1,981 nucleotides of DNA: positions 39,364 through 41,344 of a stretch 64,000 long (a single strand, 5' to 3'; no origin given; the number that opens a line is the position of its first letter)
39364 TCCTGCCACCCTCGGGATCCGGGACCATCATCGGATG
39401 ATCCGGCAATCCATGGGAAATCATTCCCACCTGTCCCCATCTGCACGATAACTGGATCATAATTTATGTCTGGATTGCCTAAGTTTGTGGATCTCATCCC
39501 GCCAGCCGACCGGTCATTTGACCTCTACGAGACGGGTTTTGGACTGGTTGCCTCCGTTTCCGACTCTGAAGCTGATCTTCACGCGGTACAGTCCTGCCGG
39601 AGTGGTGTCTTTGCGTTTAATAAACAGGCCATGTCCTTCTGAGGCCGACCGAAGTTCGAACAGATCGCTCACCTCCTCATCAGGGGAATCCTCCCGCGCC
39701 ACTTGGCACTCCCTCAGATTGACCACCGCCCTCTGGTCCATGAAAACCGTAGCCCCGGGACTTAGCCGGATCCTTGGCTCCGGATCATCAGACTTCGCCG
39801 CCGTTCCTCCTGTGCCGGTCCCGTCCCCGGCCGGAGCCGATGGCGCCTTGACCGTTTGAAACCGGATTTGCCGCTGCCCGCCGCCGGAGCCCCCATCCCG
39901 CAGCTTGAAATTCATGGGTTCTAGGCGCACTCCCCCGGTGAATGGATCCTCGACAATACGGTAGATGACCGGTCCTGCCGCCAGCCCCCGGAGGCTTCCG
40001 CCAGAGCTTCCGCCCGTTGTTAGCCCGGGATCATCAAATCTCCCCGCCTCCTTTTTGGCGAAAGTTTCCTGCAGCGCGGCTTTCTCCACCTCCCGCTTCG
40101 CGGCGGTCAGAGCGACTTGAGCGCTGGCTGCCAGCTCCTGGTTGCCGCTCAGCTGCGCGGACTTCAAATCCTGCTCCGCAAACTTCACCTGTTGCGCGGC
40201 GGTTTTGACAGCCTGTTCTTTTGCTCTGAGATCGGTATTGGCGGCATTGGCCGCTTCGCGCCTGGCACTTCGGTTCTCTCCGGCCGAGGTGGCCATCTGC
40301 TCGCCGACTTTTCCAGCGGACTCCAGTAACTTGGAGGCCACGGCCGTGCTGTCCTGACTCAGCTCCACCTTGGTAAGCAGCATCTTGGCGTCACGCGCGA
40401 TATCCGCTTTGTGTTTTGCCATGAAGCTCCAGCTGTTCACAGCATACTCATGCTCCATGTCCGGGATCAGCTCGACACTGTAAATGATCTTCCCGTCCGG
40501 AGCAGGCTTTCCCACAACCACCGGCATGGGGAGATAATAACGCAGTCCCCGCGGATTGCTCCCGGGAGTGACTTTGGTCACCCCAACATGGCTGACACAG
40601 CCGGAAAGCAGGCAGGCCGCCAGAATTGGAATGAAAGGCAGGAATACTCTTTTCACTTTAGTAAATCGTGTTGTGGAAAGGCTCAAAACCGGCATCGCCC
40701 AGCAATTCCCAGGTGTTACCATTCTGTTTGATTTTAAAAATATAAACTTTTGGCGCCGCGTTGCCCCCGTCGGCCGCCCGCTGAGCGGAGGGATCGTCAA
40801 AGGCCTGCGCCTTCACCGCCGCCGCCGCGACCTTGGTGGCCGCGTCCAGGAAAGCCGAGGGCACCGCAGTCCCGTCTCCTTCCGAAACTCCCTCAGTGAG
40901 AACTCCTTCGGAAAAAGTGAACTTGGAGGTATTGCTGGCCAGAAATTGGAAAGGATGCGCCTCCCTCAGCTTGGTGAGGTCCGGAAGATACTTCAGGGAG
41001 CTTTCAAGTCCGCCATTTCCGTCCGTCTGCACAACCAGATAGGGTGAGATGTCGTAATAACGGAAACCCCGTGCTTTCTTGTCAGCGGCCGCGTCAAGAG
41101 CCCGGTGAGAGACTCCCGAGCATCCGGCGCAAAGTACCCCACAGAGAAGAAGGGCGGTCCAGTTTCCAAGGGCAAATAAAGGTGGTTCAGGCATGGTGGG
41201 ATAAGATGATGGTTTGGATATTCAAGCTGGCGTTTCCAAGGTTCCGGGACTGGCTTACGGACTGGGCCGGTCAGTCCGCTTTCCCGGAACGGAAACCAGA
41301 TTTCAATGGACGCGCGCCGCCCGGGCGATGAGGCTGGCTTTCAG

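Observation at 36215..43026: Uncharacterised envelope gene set: duplicated CxxCH secreted proteins, paralogous lipoproteins, a metzincin-motif protein and a small membrane protein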

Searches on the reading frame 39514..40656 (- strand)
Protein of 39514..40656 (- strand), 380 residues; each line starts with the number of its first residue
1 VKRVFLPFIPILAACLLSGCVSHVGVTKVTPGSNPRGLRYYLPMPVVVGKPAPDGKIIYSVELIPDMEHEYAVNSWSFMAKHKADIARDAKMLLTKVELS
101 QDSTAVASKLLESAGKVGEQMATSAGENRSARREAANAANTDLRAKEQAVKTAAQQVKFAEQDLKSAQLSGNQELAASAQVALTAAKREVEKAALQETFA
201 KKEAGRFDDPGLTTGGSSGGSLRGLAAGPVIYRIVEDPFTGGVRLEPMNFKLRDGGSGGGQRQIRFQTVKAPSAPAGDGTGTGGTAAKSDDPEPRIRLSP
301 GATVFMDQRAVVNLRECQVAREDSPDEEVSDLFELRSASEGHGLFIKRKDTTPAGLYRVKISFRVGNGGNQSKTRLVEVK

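Call 3: search_protein_families(library=pfam, proteins=[window:39514-40656:-], max_evalue=1)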
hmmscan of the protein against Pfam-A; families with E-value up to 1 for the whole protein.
window:39514-40656:- (380 aa): 1 family
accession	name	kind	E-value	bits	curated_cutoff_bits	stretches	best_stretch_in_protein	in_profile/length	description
PF14968.11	CCDC84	-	0.23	11.5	25.3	1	68-182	92-200/330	Coiled coil protein 84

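Call 4: search_protein_families(library=ncbifam, proteins=[window:39514-40656:-], max_evalue=1)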
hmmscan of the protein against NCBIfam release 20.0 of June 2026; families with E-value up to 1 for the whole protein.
window:39514-40656:- (380 aa): 2 families
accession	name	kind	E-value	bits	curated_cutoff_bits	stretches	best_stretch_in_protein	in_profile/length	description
NF047847.2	SS_mature_LptM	equivalog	0.17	12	27.7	1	1-20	1-20/31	LPS translocon maturation chaperone LptM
NF007428.1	PRK09973.1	equivalog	0.59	10.7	120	1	1-28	1-28/85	lipoprotein YqhH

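Call 5: search_protein_families(library=padloc, proteins=[window:39514-40656:-], max_evalue=1)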
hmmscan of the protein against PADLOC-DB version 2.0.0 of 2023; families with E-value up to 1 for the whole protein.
window:39514-40656:- (380 aa): 0 families

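Call 6: search_protein_families(library=phrogs, proteins=[window:39514-40656:-], max_evalue=1)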
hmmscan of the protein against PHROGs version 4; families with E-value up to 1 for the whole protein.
window:39514-40656:- (380 aa): 0 families

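Call 52: search_solved_structures(query=A6, max_evalue=10)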
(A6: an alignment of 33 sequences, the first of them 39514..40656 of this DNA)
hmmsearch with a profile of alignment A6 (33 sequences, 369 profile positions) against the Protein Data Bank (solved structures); distinct sequences matched with E-value up to 10: 34.
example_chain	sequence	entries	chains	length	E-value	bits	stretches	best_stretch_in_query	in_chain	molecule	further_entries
2kpn_A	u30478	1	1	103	0.006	19.3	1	324-368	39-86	Bacillolysin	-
2yn3_A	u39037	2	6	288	0.03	17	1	324-367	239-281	PUTATIVE INNER MEMBRANE PROTEIN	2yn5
5m2o_A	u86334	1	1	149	0.036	16.7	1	258-356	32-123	Putative cellulosomal scaffoldin protein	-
5aoz_A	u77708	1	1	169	0.05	16.2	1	258-356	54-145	PUTATIVE CELLULOSOMAL SCAFFOLDIN PROTEIN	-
9c14_A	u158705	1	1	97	0.084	15.5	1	280-354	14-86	Copper transport protein YcnJ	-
6nz0_Z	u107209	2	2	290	0.14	14.8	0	336-368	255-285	Dyslexia-associated protein KIAA0319-like protein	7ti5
4z3e_A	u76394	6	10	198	0.37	13.4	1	316-353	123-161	PapG, lectin domain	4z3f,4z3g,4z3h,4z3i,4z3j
8kbx_B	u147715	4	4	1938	0.46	13.1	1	25-51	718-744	Autophagy-related protein 2 homolog A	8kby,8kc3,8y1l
1j8r_A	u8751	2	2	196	0.46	13.1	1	319-355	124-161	PYELONEPHRITIC ADHESIN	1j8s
1wt6_A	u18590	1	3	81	0.59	12.7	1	133-206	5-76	Myotonin-protein kinase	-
6e57_A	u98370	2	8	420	0.64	12.6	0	334-360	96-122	surface glycan binding protein B | Mixed-linkage glucan utilization locus (MLGUL) SGBP-B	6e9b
7lhg_G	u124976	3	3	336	0.66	12.6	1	317-355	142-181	P fimbria tip G-adhesin PapG-II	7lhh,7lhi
1m42_A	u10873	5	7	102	0.7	12.5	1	284-368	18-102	Copper resistance protein C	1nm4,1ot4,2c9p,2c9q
8zar_A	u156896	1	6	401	0.8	12.3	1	122-217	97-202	Multidrug export protein EmrA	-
6cd2_B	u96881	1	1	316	0.95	12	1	320-355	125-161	PapGII adhesin protein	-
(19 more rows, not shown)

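Call 66: search_protein_families(library=pfam, alignment_id=A6, max_evalue=0.1)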
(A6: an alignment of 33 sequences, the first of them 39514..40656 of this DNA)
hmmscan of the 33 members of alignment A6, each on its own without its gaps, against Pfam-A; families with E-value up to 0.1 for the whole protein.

A. member 1, window:39514-40656:- (380 aa): 0 families

B. families by the number of members that match (of 33 scanned): 25 families
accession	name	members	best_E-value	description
PF16115.10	DUF4831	3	0.018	Domain of unknown function (DUF4831)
PF03961.19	FapA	2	7.5e-05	Flagellar Assembly Protein A beta solenoid domain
PF12137.13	RapA_C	1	2.8e-05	RNA polymerase recycling family C-terminal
PF14734.12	DUF4469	1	0.00079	Domain of unknown function (DUF4469) with IG-like fold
PF00261.25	Tropomyosin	1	0.0035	Tropomyosin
PF13149.12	Mfa_like_1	1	0.013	Fimbrillin-like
PF23991.1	DUF7310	1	0.017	Coiled-coil region of unknown function (DUF7310)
PF04234.18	CopC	1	0.018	CopC domain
PF19077.6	Big_13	1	0.02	Bacterial Ig-like domain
PF15961.10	DUF4764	1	0.02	Domain of unknown function (DUF4764)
PF01835.25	MG2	1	0.033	MG2 domain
PF04102.17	SlyX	1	0.033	SlyX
PF13954.11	PapC_N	1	0.039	PapC N-terminal domain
PF08232.17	Striatin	1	0.039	Striatin family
PF14524.12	Wzt_C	1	0.041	Wzt C-terminal domain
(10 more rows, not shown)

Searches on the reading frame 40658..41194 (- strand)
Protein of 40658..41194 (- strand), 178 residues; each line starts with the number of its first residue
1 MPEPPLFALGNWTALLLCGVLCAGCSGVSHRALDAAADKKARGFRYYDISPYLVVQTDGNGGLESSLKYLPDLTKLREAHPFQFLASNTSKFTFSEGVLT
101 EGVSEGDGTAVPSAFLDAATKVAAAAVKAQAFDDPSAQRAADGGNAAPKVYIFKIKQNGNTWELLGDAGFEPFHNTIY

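Call 3: search_protein_families(library=pfam, proteins=[window:40658-41194:-], max_evalue=1)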
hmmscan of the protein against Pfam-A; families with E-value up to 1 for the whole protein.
window:40658-41194:- (178 aa): 0 families

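Call 4: search_protein_families(library=ncbifam, proteins=[window:40658-41194:-], max_evalue=1)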
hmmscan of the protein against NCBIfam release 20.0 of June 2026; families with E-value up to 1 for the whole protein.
window:40658-41194:- (178 aa): 1 family
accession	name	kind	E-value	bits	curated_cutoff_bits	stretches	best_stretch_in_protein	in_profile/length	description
NF004522.0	PRK05867.1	equivalog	0.051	13.3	447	1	99-148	15-64/255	SDR family oxidoreductase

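Call 5: search_protein_families(library=padloc, proteins=[window:40658-41194:-], max_evalue=1)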
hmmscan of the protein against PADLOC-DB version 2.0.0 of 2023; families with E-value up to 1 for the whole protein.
window:40658-41194:- (178 aa): 0 families

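Call 6: search_protein_families(library=phrogs, proteins=[window:40658-41194:-], max_evalue=1)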
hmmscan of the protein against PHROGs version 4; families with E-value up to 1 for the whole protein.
window:40658-41194:- (178 aa): 1 family
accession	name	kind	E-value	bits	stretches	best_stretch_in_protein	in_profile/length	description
phrog_35104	-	unknown function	0.022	15.9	0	15-42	45-72/168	-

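Call 51: search_solved_structures(query=A5, max_evalue=10)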
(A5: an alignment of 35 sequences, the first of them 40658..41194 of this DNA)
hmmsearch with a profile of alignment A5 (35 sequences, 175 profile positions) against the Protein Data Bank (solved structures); distinct sequences matched with E-value up to 10: 1.
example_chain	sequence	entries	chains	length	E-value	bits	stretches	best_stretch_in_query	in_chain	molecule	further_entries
1udl_A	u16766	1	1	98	1.3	11.5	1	74-100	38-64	intersectin 2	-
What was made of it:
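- Tried and rejected: C and D profiles against PDB gave nothing meaningful (calls 51, 52).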

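Call 65: search_protein_families(library=pfam, alignment_id=A5, max_evalue=0.1)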
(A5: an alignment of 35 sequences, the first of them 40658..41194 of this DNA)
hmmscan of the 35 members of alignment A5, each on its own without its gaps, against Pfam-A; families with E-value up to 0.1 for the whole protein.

A. member 1, window:40658-41194:- (178 aa): 0 families

B. families by the number of members that match (of 35 scanned): 5 families
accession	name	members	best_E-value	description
PF20402.4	DUF6692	1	0.003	Domain of unknown function (DUF6692)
PF07559.19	FlgE_D2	1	0.0048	Flagellar basal body protein FlaE D2 domain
PF13656.11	RNA_pol_L_2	1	0.016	RNA polymerase Rpb3/Rpb11 dimerisation domain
PF02852.28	Pyr_redox_dim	1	0.031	Pyridine nucleotide-disulphide oxidoreductase, dimerisation domain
PF06491.16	Disulph_isomer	1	0.076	Disulphide isomerase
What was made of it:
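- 40658..41194 (-): Gene C: 178-aa lipoprotein, first gene of the conserved triad. Lipobox CAGC at 41120-41131, followed by the G-[FI]-R-Y-Y N-domain. No Pfam or PDB hit (calls 3, 51, 65).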

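Call 67: find_homologous_proteins(query=A5, max_evalue=0.00001)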
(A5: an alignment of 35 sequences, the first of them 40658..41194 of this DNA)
Query A5 (35 sequences) (178 aa, profile of the alignment): 30 proteins with E <= 0.00001 among 8000 candidates.
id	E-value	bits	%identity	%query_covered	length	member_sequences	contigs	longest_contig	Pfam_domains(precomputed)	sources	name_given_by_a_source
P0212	9.8e-54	199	51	79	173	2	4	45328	-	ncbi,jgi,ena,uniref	ncbi:hypothetical protein [Prosthecobacter sp.]|jgi:hypothetical protein|uniref:hypothetical protein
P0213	2.5e-53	198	57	90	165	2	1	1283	-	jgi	jgi:hypothetical protein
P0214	3.5e-53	197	50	84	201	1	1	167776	-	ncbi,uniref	ncbi:hypothetical protein [Prosthecobacter sp.]|uniref:hypothetical protein n=1 Tax=Prosthecobacter 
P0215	3.5e-53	197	49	84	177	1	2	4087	-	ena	-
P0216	3.7e-53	197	48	79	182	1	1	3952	-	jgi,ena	-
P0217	5.1e-53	197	55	90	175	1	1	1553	-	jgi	jgi:hypothetical protein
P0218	5.5e-52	194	53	74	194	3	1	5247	-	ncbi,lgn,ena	-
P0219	5.8e-52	194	35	84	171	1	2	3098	-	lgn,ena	-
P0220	1.2e-51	193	35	94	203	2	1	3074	-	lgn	-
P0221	1.7e-51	192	32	87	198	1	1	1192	-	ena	-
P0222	6.1e-51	190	100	100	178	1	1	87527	-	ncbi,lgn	ncbi:MAG: hypothetical protein V4726_00225 [Verrucomicrobiota bacterium]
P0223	7.0e-51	190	59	91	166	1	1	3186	-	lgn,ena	-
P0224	2.3e-50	188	55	93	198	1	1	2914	-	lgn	-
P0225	5.5e-50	187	55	92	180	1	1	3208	-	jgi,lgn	-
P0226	3.8e-49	184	46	82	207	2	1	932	-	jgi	jgi:hypothetical protein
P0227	1.2e-48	183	68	93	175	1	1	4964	-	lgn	-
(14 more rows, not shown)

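Call 68: find_encoding_contigs(protein=P0227, flank=10000, max_places=2)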
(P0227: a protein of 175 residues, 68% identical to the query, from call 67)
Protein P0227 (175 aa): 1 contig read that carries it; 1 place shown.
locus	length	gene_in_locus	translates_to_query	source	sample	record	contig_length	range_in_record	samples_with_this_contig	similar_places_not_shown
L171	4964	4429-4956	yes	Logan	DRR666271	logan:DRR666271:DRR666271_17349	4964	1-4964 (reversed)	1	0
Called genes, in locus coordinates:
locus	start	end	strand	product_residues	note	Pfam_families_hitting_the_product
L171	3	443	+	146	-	?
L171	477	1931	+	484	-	-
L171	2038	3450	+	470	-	PF12902:Ferritin-like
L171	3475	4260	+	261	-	-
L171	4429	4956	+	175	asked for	-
